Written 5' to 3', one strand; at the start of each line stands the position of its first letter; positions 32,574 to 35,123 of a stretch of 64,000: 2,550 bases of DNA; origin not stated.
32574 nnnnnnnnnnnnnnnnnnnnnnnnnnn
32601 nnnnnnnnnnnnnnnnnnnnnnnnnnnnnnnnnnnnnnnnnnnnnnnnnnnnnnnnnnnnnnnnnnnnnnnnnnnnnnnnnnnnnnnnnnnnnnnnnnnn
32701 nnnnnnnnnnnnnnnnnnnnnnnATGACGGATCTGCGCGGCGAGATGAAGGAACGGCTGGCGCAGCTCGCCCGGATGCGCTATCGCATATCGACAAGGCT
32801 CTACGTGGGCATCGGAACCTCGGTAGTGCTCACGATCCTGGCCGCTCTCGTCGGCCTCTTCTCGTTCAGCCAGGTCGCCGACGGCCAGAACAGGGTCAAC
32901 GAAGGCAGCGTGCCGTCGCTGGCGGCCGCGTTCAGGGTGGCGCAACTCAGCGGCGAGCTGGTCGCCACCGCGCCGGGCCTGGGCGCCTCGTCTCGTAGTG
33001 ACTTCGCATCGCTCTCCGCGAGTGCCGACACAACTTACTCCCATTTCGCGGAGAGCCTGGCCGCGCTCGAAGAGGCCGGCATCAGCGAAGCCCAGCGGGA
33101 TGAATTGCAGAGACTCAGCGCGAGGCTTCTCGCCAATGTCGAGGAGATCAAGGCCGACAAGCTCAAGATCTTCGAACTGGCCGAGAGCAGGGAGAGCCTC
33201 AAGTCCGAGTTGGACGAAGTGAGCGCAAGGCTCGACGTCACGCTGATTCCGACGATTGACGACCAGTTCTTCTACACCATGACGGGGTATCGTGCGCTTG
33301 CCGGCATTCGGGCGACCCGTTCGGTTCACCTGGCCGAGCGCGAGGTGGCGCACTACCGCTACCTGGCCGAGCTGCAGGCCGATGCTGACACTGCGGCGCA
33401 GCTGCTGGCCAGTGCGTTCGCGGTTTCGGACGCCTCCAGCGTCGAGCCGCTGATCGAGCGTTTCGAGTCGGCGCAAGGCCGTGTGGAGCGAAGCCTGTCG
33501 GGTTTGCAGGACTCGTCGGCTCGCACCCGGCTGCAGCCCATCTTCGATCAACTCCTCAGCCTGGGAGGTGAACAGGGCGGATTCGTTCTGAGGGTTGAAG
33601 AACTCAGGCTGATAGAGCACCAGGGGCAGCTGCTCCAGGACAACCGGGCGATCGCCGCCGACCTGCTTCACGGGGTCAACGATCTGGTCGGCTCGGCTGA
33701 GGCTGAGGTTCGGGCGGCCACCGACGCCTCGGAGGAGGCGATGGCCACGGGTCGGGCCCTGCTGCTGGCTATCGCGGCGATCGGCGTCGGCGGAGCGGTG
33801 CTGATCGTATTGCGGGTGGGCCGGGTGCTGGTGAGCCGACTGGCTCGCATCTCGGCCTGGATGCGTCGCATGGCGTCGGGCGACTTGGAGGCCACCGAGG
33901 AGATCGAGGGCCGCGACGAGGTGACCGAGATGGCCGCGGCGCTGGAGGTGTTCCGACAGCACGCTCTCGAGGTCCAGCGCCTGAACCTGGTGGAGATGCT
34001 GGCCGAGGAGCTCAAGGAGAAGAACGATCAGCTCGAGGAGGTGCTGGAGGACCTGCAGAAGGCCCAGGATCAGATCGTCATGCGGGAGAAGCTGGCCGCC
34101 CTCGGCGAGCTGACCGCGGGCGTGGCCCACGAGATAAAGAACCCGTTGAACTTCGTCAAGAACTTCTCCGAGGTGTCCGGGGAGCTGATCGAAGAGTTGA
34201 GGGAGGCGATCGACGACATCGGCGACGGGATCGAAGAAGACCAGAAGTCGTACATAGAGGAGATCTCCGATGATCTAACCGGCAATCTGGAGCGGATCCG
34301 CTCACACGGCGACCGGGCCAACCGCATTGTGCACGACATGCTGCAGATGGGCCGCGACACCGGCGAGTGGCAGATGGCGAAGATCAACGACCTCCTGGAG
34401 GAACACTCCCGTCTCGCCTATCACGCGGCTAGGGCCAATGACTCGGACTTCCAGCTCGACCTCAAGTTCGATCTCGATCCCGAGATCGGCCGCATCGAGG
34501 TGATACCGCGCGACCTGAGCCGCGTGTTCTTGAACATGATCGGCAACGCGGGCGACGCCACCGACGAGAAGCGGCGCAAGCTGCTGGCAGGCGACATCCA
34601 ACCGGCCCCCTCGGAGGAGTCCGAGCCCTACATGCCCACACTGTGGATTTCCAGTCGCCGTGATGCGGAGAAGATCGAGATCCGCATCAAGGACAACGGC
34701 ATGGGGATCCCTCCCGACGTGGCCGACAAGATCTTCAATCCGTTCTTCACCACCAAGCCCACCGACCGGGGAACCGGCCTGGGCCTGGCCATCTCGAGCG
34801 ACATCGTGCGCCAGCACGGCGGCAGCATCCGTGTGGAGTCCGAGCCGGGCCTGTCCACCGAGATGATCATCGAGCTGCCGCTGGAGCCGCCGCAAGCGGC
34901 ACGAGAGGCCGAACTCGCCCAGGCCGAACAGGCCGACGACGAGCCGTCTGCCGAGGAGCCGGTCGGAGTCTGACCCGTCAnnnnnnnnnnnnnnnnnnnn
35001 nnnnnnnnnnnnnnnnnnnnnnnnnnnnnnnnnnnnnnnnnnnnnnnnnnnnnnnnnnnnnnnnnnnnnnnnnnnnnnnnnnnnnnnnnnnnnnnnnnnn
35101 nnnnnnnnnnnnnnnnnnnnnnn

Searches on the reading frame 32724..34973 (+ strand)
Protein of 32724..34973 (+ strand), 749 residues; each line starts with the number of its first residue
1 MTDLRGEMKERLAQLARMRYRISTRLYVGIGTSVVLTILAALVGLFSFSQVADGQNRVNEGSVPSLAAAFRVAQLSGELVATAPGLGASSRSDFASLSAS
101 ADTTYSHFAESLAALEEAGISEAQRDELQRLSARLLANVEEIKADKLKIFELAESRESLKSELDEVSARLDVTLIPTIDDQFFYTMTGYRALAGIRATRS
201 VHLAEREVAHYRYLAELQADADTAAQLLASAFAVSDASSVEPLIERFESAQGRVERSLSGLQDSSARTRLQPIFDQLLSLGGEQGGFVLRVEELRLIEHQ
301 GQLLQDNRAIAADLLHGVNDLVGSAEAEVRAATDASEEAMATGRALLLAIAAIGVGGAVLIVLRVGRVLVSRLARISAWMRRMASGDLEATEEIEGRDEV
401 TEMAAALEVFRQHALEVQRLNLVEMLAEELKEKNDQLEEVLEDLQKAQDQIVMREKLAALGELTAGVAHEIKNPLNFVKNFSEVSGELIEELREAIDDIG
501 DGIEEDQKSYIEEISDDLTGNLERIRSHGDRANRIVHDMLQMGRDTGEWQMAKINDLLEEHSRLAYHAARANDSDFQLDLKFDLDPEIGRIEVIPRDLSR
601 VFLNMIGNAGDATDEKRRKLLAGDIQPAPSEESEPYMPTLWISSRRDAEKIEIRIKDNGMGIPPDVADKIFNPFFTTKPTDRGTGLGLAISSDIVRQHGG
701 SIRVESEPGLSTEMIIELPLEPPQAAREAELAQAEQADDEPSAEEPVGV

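Call 9: search_protein_families(library=pfam, proteins=[window:32724-34973:+], max_evalue=0.001)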
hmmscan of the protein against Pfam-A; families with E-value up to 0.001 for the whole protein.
window:32724-34973:+ (749 aa): 3 families
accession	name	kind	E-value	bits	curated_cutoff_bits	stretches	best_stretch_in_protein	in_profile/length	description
PF02518.31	HATPase_c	-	3.8e-22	79.3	26.4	1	595-721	3-110/111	Histidine kinase-, DNA gyrase B-, and HSP90-like ATPase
PF00512.31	HisKA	-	1.6e-11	44.6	26.9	1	460-544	2-62/66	His Kinase A (phospho-acceptor) domain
PF00672.30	HAMP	-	4.7e-09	36.9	25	1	365-413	2-50/53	HAMP domain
